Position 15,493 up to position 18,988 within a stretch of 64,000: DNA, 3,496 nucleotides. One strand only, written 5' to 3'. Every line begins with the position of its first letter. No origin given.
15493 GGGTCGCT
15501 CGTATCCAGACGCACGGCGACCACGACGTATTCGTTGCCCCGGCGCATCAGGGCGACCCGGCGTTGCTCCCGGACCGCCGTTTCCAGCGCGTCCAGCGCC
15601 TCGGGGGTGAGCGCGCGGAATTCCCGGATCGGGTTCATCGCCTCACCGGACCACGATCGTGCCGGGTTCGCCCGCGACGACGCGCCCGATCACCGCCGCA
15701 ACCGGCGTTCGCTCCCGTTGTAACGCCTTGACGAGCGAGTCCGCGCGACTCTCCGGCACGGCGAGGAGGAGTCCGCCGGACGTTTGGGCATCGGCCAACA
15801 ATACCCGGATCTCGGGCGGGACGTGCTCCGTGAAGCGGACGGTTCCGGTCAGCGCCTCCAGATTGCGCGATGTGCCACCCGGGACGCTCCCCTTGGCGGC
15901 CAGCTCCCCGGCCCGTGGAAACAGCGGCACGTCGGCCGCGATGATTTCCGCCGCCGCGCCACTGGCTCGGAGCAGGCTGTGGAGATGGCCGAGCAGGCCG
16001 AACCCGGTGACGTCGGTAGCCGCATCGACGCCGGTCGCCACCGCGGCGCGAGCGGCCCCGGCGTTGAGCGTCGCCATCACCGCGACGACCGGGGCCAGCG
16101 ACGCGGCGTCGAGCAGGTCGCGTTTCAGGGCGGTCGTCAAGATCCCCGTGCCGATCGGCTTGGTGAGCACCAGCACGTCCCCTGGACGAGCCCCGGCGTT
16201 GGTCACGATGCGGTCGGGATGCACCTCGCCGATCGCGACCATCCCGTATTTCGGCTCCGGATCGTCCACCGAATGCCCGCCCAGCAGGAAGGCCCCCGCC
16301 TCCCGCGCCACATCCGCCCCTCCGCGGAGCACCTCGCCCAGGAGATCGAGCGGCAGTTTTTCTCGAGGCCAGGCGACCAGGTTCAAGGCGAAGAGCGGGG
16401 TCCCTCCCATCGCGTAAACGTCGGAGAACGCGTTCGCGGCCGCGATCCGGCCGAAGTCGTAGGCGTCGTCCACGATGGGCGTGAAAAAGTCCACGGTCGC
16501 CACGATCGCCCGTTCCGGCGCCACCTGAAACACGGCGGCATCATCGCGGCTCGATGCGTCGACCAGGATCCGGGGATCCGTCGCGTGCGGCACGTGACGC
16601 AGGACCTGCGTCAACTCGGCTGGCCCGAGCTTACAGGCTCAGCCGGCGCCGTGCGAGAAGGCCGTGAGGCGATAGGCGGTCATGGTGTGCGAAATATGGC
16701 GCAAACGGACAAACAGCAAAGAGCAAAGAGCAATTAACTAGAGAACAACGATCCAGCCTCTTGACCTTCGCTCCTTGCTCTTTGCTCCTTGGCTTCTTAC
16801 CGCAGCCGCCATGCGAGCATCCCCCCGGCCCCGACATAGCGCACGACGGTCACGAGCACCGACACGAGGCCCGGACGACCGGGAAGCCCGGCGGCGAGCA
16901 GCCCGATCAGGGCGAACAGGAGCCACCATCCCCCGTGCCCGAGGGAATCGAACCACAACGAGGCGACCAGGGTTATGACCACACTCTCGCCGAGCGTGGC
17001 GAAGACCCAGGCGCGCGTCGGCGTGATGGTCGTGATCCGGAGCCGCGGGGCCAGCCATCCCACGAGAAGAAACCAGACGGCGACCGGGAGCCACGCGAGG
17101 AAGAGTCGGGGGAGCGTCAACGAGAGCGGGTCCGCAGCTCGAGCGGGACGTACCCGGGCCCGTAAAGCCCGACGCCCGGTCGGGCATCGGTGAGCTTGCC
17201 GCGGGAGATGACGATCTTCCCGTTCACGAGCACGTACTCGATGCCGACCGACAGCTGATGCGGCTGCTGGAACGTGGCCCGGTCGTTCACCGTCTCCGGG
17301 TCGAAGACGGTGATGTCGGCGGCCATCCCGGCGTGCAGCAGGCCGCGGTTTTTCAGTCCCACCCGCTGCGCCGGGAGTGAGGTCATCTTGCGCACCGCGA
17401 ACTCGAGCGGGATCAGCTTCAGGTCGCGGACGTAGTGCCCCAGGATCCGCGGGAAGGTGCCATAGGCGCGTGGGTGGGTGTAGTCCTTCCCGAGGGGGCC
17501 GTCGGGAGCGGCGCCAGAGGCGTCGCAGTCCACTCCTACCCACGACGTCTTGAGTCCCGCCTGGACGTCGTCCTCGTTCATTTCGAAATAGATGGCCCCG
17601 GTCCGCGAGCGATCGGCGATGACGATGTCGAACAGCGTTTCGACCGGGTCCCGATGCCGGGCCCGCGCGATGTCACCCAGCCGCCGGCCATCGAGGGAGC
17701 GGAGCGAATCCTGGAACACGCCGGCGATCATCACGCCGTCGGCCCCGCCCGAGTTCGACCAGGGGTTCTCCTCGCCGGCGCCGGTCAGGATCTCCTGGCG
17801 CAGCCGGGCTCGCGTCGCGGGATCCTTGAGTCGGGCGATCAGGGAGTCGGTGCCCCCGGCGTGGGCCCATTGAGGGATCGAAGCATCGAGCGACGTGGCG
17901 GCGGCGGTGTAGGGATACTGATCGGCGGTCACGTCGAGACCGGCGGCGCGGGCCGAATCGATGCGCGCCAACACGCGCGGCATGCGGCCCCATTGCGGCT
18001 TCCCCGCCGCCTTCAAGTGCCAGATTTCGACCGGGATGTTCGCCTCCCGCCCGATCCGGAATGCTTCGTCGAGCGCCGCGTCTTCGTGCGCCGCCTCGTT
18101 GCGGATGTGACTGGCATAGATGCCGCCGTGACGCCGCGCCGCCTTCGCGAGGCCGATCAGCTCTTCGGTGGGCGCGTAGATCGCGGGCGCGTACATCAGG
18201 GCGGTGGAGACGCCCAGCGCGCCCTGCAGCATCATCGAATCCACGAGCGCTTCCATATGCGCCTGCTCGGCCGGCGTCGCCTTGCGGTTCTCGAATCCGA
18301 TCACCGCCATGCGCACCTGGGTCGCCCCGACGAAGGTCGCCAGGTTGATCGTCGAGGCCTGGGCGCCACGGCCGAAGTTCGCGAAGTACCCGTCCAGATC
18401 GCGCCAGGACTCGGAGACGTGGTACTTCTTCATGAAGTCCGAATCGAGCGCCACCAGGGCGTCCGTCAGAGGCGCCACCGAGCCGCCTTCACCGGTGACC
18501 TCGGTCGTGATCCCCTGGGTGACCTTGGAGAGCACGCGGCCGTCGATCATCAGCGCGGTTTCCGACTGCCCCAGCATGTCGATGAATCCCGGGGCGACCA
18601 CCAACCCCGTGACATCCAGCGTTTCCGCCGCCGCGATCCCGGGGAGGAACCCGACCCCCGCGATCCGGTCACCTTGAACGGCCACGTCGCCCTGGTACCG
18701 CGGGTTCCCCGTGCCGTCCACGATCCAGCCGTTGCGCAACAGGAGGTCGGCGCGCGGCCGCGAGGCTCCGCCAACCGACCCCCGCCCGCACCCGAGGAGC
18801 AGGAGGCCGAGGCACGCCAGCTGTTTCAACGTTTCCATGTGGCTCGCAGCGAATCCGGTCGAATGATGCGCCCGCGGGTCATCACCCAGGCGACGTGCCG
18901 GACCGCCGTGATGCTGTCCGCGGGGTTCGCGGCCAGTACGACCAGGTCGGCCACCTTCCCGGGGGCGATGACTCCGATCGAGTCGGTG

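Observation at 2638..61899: Dispersed family of tandem-heptamer arrays, mostly organised as inverted arrays (hairpins), at 13 or more loci in 64 kb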

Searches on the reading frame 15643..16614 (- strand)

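Call 38: search_protein_families(library=pfam, proteins=[window:15643-16614:-])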
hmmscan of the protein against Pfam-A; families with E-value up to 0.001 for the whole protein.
window:15643-16614:- (323 aa): 2 families
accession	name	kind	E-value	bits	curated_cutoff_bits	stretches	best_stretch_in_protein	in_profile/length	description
PF00586.29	AIRS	-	1.4e-26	93.6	24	1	24-131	2-112/112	AIR synthase related protein, N-terminal domain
PF02769.27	AIRS_C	-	1.6e-22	80.7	23.1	1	143-322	1-155/156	AIR synthase related protein, C-terminal domain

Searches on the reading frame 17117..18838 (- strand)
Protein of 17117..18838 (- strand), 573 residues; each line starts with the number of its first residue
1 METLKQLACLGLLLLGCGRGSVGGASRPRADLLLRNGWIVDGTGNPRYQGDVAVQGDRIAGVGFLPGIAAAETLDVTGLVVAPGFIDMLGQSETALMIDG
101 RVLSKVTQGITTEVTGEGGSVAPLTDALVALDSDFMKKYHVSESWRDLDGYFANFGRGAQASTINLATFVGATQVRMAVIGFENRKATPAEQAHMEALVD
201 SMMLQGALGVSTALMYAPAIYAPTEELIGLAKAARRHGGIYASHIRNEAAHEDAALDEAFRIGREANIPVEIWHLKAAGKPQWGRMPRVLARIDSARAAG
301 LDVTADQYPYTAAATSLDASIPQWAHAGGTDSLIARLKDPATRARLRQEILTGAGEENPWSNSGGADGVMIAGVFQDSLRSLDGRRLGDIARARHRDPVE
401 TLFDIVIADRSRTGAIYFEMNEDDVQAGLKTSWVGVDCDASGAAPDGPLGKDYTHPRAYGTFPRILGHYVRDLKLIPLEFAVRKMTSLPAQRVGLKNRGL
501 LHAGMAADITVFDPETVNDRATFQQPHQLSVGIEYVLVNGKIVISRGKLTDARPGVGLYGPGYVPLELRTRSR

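Call 38: search_protein_families(library=pfam, proteins=[window:17117-18838:-])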
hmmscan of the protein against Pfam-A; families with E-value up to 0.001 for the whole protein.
window:17117-18838:- (573 aa): 2 families
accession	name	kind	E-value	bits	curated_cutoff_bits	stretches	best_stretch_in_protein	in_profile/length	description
PF07969.17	Amidohydro_3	-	2.2e-16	60.8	29.7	1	185-544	115-472/472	Amidohydrolase family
PF01979.26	Amidohydro_1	-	7.5e-05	22.6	25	0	477-543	282-345/345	Amidohydrolase family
